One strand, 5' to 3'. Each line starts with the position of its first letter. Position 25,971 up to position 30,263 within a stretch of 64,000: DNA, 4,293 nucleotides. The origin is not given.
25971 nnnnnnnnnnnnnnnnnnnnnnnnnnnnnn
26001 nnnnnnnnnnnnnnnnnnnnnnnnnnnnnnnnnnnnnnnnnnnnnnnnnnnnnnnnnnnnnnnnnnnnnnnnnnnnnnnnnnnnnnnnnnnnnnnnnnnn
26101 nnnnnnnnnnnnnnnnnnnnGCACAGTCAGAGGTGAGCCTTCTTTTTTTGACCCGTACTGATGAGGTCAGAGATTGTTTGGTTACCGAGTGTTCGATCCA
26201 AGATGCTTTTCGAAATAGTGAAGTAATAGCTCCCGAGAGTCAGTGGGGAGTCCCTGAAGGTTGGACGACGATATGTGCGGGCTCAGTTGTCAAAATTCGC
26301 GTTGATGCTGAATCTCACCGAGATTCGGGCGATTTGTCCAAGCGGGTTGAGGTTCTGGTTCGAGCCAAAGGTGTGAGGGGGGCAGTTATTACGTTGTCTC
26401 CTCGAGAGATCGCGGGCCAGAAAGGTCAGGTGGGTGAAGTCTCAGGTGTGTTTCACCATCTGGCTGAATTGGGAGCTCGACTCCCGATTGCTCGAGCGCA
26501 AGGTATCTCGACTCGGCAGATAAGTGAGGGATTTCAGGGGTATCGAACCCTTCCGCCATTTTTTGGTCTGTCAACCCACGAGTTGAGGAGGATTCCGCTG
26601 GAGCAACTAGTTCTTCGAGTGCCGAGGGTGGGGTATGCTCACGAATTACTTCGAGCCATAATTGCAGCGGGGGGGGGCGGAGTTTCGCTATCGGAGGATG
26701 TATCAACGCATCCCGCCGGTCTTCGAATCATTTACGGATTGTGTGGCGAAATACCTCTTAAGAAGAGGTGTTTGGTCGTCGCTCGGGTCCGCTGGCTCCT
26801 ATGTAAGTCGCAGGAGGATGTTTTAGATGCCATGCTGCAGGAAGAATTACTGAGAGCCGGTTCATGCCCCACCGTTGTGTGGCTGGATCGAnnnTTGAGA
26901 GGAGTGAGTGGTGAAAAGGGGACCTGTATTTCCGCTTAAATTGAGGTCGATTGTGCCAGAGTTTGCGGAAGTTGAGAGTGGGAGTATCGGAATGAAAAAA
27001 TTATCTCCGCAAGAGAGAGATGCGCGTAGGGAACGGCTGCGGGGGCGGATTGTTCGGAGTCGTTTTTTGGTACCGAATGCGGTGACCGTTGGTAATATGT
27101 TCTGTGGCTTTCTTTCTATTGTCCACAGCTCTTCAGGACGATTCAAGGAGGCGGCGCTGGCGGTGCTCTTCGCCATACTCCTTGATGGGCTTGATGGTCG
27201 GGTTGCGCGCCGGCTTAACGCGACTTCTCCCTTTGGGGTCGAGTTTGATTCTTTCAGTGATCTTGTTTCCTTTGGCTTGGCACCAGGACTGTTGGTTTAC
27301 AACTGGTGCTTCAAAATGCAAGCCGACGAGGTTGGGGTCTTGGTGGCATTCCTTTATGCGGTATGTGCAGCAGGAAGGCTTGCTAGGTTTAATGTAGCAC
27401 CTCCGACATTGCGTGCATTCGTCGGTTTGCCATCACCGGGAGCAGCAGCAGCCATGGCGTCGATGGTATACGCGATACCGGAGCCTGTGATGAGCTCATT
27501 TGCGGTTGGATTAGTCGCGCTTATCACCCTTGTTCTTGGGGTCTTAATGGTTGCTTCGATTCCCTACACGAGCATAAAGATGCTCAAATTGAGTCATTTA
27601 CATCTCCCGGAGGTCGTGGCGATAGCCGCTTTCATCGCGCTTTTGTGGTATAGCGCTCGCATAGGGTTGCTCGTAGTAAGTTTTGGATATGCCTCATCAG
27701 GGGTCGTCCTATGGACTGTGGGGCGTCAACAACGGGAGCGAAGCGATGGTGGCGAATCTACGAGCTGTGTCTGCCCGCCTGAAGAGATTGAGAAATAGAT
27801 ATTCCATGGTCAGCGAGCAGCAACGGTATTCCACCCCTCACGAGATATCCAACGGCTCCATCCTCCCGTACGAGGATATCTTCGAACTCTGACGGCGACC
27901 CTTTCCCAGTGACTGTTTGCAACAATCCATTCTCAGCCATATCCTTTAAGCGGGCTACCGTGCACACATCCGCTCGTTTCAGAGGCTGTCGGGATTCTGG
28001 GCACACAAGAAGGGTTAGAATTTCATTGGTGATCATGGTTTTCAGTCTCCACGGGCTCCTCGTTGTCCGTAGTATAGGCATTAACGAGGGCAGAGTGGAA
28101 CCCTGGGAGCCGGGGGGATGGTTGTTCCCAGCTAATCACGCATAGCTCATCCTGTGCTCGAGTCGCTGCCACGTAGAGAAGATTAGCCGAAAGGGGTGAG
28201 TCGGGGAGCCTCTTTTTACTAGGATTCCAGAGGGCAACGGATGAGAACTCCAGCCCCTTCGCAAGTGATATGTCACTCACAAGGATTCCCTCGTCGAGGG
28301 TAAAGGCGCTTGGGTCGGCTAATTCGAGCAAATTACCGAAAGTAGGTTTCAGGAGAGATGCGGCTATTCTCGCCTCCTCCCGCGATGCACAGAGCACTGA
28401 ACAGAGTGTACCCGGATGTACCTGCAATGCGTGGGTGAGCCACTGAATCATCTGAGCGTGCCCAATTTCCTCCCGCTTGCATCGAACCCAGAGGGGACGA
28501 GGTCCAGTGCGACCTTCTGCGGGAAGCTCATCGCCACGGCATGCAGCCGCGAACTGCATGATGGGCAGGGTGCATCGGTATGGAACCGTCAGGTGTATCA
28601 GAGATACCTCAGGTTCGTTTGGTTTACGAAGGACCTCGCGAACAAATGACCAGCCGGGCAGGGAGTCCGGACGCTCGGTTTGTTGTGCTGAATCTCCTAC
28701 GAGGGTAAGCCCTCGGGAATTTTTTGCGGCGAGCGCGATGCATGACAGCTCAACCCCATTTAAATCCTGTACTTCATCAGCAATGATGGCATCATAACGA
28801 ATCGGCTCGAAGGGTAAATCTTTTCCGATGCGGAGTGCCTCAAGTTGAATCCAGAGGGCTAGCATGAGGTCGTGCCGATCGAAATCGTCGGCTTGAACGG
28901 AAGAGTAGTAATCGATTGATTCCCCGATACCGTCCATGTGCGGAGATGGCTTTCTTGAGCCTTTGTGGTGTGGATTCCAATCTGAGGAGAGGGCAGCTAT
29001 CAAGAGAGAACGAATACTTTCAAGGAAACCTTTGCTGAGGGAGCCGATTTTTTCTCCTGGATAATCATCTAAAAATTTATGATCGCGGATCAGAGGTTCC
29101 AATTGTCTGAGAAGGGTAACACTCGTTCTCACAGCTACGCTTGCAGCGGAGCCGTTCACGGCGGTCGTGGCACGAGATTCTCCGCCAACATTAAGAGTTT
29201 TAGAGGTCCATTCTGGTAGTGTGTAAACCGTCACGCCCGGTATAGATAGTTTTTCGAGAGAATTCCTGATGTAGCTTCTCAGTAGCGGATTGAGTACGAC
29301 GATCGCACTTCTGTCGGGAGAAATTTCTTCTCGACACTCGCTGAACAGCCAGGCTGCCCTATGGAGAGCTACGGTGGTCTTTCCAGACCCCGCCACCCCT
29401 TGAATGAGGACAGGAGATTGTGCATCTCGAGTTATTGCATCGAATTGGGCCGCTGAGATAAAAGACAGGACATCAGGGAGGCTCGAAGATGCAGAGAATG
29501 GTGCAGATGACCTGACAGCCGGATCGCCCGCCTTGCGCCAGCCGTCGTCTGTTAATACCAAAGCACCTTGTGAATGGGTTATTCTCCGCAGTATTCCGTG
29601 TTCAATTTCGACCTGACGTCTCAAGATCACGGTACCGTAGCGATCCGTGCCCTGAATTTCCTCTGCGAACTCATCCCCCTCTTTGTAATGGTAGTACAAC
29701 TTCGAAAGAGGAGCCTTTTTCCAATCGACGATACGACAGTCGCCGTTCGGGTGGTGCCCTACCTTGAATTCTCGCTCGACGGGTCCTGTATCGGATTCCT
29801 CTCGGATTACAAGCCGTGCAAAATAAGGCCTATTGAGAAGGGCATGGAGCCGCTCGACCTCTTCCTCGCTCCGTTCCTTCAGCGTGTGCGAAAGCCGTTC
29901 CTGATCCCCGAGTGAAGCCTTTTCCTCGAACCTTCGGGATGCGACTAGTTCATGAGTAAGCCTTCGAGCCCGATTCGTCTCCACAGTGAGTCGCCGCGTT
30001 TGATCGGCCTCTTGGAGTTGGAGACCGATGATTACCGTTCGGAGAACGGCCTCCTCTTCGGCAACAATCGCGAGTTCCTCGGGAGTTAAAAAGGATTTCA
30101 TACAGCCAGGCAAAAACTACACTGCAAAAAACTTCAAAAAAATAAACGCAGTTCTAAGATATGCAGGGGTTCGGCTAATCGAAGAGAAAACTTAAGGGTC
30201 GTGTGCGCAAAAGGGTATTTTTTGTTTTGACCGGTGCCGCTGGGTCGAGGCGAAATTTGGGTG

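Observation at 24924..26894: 656-aa Cys-containing protein of unknown function, apparently co-transcribed with pssA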

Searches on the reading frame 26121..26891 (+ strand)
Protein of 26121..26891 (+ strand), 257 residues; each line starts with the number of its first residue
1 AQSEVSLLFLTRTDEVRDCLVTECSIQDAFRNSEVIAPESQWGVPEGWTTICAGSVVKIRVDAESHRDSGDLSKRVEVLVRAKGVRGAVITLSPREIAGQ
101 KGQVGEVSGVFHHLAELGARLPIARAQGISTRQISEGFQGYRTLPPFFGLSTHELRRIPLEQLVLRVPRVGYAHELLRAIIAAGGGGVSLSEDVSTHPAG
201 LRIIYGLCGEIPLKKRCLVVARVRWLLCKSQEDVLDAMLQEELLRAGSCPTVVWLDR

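Call 71: predict_structure(alignment_id=A6)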
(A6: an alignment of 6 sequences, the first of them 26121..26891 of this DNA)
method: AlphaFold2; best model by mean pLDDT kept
length: 257 residues; sequences in the alignment: 6
mean_pLDDT: 53.6   pTM: 0.44
mean pLDDT of the five models: 53.6, 48.7, 47.8, 46.1, 44.4
residues with pLDDT >= 90: 0; 70-90: 36; 50-70: 124; < 50: 97
segments of 3 or more residues with pLDDT < 50: 1-58, 85-87, 166-190, 214-217
pLDDT, mean of each block of 10 residues (from residue 1): 33 37 34 29 46 46 55 61 54 57 64 71 81 81 75 64 47 40 37 61 60 49 54 56 51 49
secondary structure, 60 per line:
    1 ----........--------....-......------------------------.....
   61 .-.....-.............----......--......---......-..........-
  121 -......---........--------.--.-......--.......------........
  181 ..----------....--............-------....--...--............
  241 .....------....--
elements in order: E5-12 E21-24 H26-31 E56-61 H63-67 H69-81 E86-91 H94-99 H104-108 H110-119 H122-127 H131-138 H152-157 H160-166 H173-182 H199-210 E218-221 H229-245 E252-255

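Call 75: fold_search(model_id=the predicted structure, library=pdb)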
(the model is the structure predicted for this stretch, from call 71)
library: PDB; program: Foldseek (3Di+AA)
matches with E <= 10: 536; with E <= 0.001: 1
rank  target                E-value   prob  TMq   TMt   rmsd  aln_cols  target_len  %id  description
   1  9gxu_A                3.9e-04  1.00  0.35  0.14   7.2       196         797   14  C. thermocellum UvrA (K647A) in complex with DNA with a fluorescein modification (basal conformation) (released 2025-12-24)
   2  9gy7_A                1.1e-03  1.00  0.39  0.16   6.0       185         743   18  C. thermocellum UvrA-UvrB in complex with DNA with a fluorescein modification and AMPPNP (released 2025-12-24)
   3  9gxr_A                1.7e-03  1.00  0.39  0.19   6.7       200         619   16  C. thermocellum UvrA in complex with DNA with an abasic site and AMPPNP (ATP-bound conformation 2) (released 2025-12-24)
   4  9gxs_A                1.7e-03  1.00  0.35  0.14   7.4       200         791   14  C. thermocellum UvrA in complex with DNA with a fluorescein modification (basal conformation) (released 2025-12-24)
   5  9gxo_A                1.8e-03  1.00  0.40  0.17   6.5       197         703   15  C. thermocellum UvrA in complex with unmodified DNA and AMPPNP (ATP-bound conformation 2) (released 2025-12-24)
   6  9gxk_A                1.8e-03  1.00  0.35  0.16   7.9       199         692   14  C. thermocellum UvrA (basal conformation) (released 2025-12-24)
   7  9gxm_A                2.0e-03  0.97  0.36  0.17  13.8       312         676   14  C. thermocellum UvrA in complex with unmodified DNA and AMPPNP (basal conformation) (released 2025-12-24)
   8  9gxl_A                2.1e-03  1.00  0.36  0.16   7.7       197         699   15  C. thermocellum UvrA in complex with AMPPNP (basal conformation) (released 2025-12-24)
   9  9gxp_A                2.2e-03  0.98  0.38  0.16  13.5       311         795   14  C. thermocellum UvrA in complex with DNA with an abasic site (basal conformation) (released 2025-12-24)
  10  9ga2_B                2.5e-03  1.00  0.34  0.16   7.9       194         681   15  MtUvrA2 dimer empty (released 2025-04-23)
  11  3zqj_D                3.4e-03  1.00  0.35  0.12   7.7       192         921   16  Mycobacterium tuberculosis UvrA (released 2011-06-22)
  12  9ga3_A                3.8e-03  1.00  0.37  0.15   6.8       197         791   14  MtUvrA2UvrB bound to damaged oligonucleotide (released 2025-04-23)
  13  3zqj_A                4.3e-03  1.00  0.34  0.12   7.7       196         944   15  Mycobacterium tuberculosis UvrA (released 2011-06-22)
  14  9gxw_A                4.8e-03  1.00  0.36  0.14   9.1       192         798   17  C. thermocellum UvrA (K39A) in complex with DNA with a fluorescein modification and AMPPNP (basal conformation) (released 2025-12-24)
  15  3zqj_E                4.8e-03  1.00  0.35  0.13   7.6       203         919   15  Mycobacterium tuberculosis UvrA (released 2011-06-22)
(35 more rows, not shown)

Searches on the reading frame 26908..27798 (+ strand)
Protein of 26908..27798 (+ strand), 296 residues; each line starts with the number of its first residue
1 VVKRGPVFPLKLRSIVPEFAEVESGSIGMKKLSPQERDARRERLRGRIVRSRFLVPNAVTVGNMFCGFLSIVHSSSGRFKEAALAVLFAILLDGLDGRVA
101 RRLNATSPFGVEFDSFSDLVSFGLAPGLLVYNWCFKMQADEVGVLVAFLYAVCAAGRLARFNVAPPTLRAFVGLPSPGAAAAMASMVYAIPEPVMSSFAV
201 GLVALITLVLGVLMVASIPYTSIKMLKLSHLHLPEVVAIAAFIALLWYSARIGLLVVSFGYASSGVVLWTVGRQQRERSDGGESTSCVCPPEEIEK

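Call 3: search_protein_families(library=pfam, proteins=[window:26908-27798:+], max_evalue=0.1)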
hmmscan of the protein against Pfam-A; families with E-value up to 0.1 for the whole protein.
window:26908-27798:+ (296 aa): 2 families
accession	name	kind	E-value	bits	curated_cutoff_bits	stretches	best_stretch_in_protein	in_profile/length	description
PF01066.26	CDP-OH_P_transf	-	2.3e-19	70.7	22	1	54-208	2-147/152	CDP-alcohol phosphatidyltransferase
PF20329.3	DUF6624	-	0.072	13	27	0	41-97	45-103/173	Family of unknown function (DUF6624)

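Call 4: search_protein_families(library=ncbifam, proteins=[window:26908-27798:+], max_evalue=0.1)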
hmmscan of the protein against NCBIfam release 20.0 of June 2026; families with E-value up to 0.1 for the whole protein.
window:26908-27798:+ (296 aa): 12 families
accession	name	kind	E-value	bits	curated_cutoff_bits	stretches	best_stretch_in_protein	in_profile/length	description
TIGR00473.1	pssA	equivalog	2.1e-40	138.3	107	1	60-220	1-152/153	CDP-diacylglycerol--serine O-phosphatidyltransferase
NF038087.1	arch_ser_synth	exception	2.4e-37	128.7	240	1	55-240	6-189/216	archaetidylserine synthase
TIGR04217.1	archae_ser_T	exception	2.8e-30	105.7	200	1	54-248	8-191/221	archaetidylserine synthase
NF038086.1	anchor_synt_A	exception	7.4e-19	68.4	200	1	50-261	4-213/222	protein sorting system archaetidylserine synthase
NF040950.1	archin_ph_syn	equivalog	1.6e-08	34.6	180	1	53-125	23-96/191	archaetidylinositol phosphate synthase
NF045883.1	PIPSynth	equivalog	4.2e-08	33.1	170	1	51-151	20-120/197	phosphatidylinositol phosphate synthase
NF045884.1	PhCholSynAgro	equivalog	2.4e-06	27.6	350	1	59-272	16-223/235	phosphatidylcholine synthase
NF041135.1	IPPtranDIPPsyn_Thcocales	equivalog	3.9e-05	22.8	580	1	54-151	250-346/419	bifunctional L-myo-inositol-1-phosphate cytidylyltransferase/CDP-L-myo-inositol myo-inositolphosphotransferase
NF052561.1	PIPSynBT1523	equivalog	0.00019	21.2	350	1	82-121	63-102/232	hypothetical protein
NF045887.1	PhCholSynPs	equivalog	0.0015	18.2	300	1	57-209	16-168/235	phosphatidylcholine synthase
TIGR00560.1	pgsA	equivalog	0.0038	17.7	109.1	1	76-122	30-76/183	CDP-diacylglycerol--glycerol-3-phosphate 3-phosphatidyltransferase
NF045885.1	PhCholSynBorr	equivalog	0.013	15.4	400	1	60-190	16-147/234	phosphatidylcholine synthase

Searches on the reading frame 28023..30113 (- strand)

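Call 3: search_protein_families(library=pfam, proteins=[window:28023-30113:-], max_evalue=0.1)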
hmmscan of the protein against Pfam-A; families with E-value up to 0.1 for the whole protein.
window:28023-30113:- (696 aa): 10 families
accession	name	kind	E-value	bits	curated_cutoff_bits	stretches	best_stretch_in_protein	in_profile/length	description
PF00580.27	UvrD-helicase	-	1.5e-10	41.7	23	1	221-477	3-250/271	UvrD/REP helicase N-terminal domain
PF13538.12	UvrD_C_2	-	2.1e-09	37.5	27.4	1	611-660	3-52/52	UvrD-like helicase C-terminal domain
PF13245.12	AAA_19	-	4.2e-07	30.6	25.1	1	226-478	4-129/134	AAA domain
PF13361.12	UvrD_C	-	1e-06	28.9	25.6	1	598-662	275-348/350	UvrD-like helicase C-terminal domain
PF01443.25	Viral_helicase1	-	2.6e-06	27.9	21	0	236-252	2-18/228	Viral superfamily 1 RNA helicase core domain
PF13191.12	AAA_16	-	0.0039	18.1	32.6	1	222-251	14-43/167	AAA ATPase domain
PF09848.15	SLFN-g3_helicase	-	0.0096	15.7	24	1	235-288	4-53/354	Schlafen group 3, DNA/RNA helicase domain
PF08335.16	GlnD_UR_UTase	-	0.014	15.8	21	1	6-92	60-139/141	GlnD PII-uridylyltransferase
PF25199.1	nSTAND_NTPase5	-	0.02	15.1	34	1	227-256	36-64/145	Novel STAND NTPase 5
PF20720.3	nSTAND3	-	0.092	12.9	27.2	0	233-259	18-44/155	Novel STAND NTPase 3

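Call 85: search_protein_families(library=padloc, proteins=[window:28023-30113:-], max_evalue=0.01)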
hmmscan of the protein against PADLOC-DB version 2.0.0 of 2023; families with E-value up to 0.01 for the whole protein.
window:28023-30113:- (696 aa): 17 families
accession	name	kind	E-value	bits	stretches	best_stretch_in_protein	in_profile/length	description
PDLC03802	RTasHel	-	7.9e-10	36.2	1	439-479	192-232/675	DRT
PDLC00148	GajB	-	7.6e-07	26.4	1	439-479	149-189/369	UrvD helicase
PDLC00106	GajB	-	1.4e-06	25.1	1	439-525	205-287/577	UrvD helicase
PDLC00104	GajB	-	2.6e-06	24.5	1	230-255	13-38/574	UrvD helicase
PDLC00132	GajB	-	4.4e-06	23.6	1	439-478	214-254/625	UrvD helicase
PDLC00140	GajB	-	4.8e-06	24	1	440-479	143-182/365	UrvD helicase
PDLC00127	GajB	-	5e-06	23.3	0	603-661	499-566/594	UrvD helicase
PDLC00120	GajB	-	5.3e-06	23.8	1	441-494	157-208/458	UrvD helicase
PDLC03813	RTasNERD-Hel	-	7.2e-06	23.4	0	226-287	220-273/519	DRT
PDLC01087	C3a187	-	7.2e-06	23.1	0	236-265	214-242/559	NERD+UvrD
PDLC00107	GajB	-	5.1e-05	20.1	0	440-478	216-254/587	UrvD helicase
PDLC00117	GajB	-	0.00014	18.5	0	610-662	515-575/604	UrvD helicase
PDLC00122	GajB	-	0.00042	17.3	0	617-660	430-471/502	UrvD helicase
PDLC00141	GajB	-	0.00048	16.6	0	232-270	15-51/572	UrvD helicase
PDLC00129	GajB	-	0.00091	15.9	1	439-477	226-264/594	UrvD helicase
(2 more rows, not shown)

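Call 86: search_protein_families(library=ncbifam, proteins=[window:28023-30113:-], max_evalue=0.01)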
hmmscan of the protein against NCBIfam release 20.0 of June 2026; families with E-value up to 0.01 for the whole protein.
window:28023-30113:- (696 aa): 9 families
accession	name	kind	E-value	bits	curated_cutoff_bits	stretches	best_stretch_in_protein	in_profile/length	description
NF041464.1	HelD_BACSU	equivalog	2.2e-38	131.7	419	2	79-303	82-297/779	RNA polymerase recycling motor HelD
NF041254.1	motor_HelR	exception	1.4e-17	63.3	750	2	206-324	175-293/706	RNA polymerase recycling motor ATPase HelR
NF041258.1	motor_HelR_2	exception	2.4e-17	62.4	1100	2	126-330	94-282/713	RNA polymerase recycling motor ATPase HelR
NF041465.1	HelD_MYCSM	equivalog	3.5e-14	51.8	1051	1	186-298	143-255/719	RNA polymerase recycling motor HelD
NF008743.0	PRK11773.1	equivalog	1.4e-08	33.6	965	1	215-259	6-49/720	DNA helicase II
TIGR01073.1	pcrA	equivalog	6.1e-07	28.2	911.2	0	221-266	7-49/725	DNA helicase PcrA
TIGR01075.1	uvrD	equivalog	2e-06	26.4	1144.45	0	219-259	5-44/715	DNA helicase II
TIGR01074.1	rep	equivalog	2.4e-05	22.8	951.45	0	438-523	207-287/668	DNA helicase Rep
NF008276.0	PRK11054.1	equivalog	0.0024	16.4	543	0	219-259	197-236/684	DNA helicase IV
